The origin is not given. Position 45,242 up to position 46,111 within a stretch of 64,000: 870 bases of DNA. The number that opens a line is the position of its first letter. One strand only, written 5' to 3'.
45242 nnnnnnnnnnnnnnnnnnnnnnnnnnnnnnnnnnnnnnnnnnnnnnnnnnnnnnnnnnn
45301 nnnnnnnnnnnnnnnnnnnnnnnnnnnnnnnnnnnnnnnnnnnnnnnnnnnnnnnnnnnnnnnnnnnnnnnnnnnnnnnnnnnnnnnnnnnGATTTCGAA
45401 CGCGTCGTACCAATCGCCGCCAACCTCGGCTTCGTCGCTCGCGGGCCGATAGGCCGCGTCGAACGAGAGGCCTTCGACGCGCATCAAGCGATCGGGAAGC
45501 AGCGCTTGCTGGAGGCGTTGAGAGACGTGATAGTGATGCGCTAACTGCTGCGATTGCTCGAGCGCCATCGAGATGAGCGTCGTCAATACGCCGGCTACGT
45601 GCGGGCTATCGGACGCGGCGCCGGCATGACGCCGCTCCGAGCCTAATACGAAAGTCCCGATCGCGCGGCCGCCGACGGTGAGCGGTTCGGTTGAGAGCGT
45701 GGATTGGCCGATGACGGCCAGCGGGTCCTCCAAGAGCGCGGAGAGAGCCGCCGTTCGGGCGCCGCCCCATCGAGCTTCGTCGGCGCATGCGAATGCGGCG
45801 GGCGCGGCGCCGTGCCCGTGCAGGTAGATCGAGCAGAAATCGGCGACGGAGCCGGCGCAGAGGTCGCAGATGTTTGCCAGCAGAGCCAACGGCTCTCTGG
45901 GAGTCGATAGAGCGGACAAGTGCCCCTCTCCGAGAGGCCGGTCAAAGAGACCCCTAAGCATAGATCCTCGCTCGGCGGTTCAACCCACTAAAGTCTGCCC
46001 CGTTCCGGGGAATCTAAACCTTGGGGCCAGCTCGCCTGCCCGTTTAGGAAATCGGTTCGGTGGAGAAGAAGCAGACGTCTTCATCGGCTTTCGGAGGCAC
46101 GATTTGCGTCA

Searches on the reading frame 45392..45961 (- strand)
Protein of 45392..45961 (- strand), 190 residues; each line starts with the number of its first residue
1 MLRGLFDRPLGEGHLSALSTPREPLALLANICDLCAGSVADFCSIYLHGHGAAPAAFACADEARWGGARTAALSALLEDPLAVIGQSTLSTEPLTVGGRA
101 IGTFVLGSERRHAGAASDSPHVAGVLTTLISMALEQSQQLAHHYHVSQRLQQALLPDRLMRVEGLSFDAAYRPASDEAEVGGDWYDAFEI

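Call 57: predict_structure(alignment_id=A2)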
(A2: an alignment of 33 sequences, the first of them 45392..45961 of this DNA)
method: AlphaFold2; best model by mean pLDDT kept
length: 190 residues; sequences in the alignment: 33
mean_pLDDT: 75.9   pTM: 0.67
mean pLDDT of the five models: 75.9, 74.1, 73.6, 70.8, 70.6
residues with pLDDT >= 90: 77; 70-90: 49; 50-70: 33; < 50: 31
segments of 3 or more residues with pLDDT < 50: 1-20, 186-190
pLDDT, mean of each block of 10 residues (from residue 1): 36 38 82 93 94 95 92 92 84 94 91 54 91 89 78 71 68 54 47
secondary structure, 60 per line:
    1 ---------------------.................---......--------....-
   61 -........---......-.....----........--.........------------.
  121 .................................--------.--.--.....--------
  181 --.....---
elements in order: H22-38 E42-47 E56-59 H62-69 H73-78 H80-84 E89-96 E99-107 H120-153 E168-172 E183-187
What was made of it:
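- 45512..45904 (-): N-terminal GAF-like domain of the PP2C protein (about aa 20-150). AlphaFold model, pLDDT 76 (call 57).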

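Call 61: fold_search(model_id=the predicted structure, library=pdb)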
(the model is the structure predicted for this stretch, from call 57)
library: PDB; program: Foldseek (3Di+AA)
matches with E <= 10: 457; with E <= 0.001: 0
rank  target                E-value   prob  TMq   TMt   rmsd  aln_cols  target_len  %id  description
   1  3hcy_B                4.6e-03  1.00  0.43  0.53   5.0       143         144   20  The crystal structure of the domain of putative two-component sensor histidine kinase protein from Sinorhizobium melil (released 2009-05-26)
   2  7lsc_A                2.3e-02  0.99  0.43  0.50   6.9       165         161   11  Crystal structure of near-infrared fluorescent protein miRFP670nano3 (released 2022-02-23)
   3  3hcy_A                2.8e-02  0.99  0.43  0.53   5.3       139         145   18  The crystal structure of the domain of putative two-component sensor histidine kinase protein from Sinorhizobium melil (released 2009-05-26)
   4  4glq                  3.0e-02  1.00  0.46  0.57   4.0       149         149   13  Crystal Structure of the blue-light absorbing form of the Thermosynechococcus elongatus PixJ GAF-domain (released 2013-01-16)
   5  5i5l                  3.2e-02  0.90  0.35  0.17   9.2       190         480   15  The photosensory module (PAS-GAF-PHY) of the bacterial phytochrome Agp1 (AtBphP1) in the Pr form, chromophore modelled w (released 2016-08-03)
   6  8u64_A                3.8e-02  0.72  0.32  0.16   8.7       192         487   15  Cryo-EM structure of PsBphP in Pfr state, medial PSM only (released 2024-08-21)
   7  7lsc_C                4.6e-02  0.99  0.43  0.52   5.0       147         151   12  Crystal structure of near-infrared fluorescent protein miRFP670nano3 (released 2022-02-23)
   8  9naa_A                4.6e-02  0.95  0.38  0.27  11.5       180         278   14  Unusual structure of a bacteriophytochrome fragment derived from full length SaBphP2 (released 2025-05-14)
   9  3e0y_B                5.0e-02  0.94  0.38  0.46   7.4       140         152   19  The crystal structure of a conserved domain from a protein of Geobacter sulfurreducens PCA (released 2008-09-30)
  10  9naa_B                5.3e-02  0.96  0.39  0.28   8.9       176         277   13  Unusual structure of a bacteriophytochrome fragment derived from full length SaBphP2 (released 2025-05-14)
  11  9eut_A                5.3e-02  0.84  0.38  0.13  10.6       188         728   14  Cryo-EM structure of the full-length Pseudomonas aeruginosa bacteriophytochrome in its Pr state (released 2024-09-04)
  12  2vzw_A                5.6e-02  0.92  0.36  0.44   6.4       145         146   15  X-ray structure of the heme-bound GAF domain of sensory histidine kinase DosT of Mycobacterium tuberculosis (released 2009-03-17)
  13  7lsc_B                6.0e-02  0.99  0.43  0.54   4.8       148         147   11  Crystal structure of near-infrared fluorescent protein miRFP670nano3 (released 2022-02-23)
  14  2w3g_B                6.0e-02  0.91  0.37  0.46   5.8       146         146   17  Air-oxidized structure of the first GAF domain of Mycobacterium tuberculosis DosS (released 2009-03-10)
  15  6mgh_B                6.4e-02  0.97  0.40  0.51   5.6       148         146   12  X-ray structure of monomeric near-infrared fluorescent protein miRFP670nano (released 2018-12-19)
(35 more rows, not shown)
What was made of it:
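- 45512..45904 (-): All top Foldseek PDB matches are GAF domains; the best is 3hcy, E 4.6e-3 (call 61).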
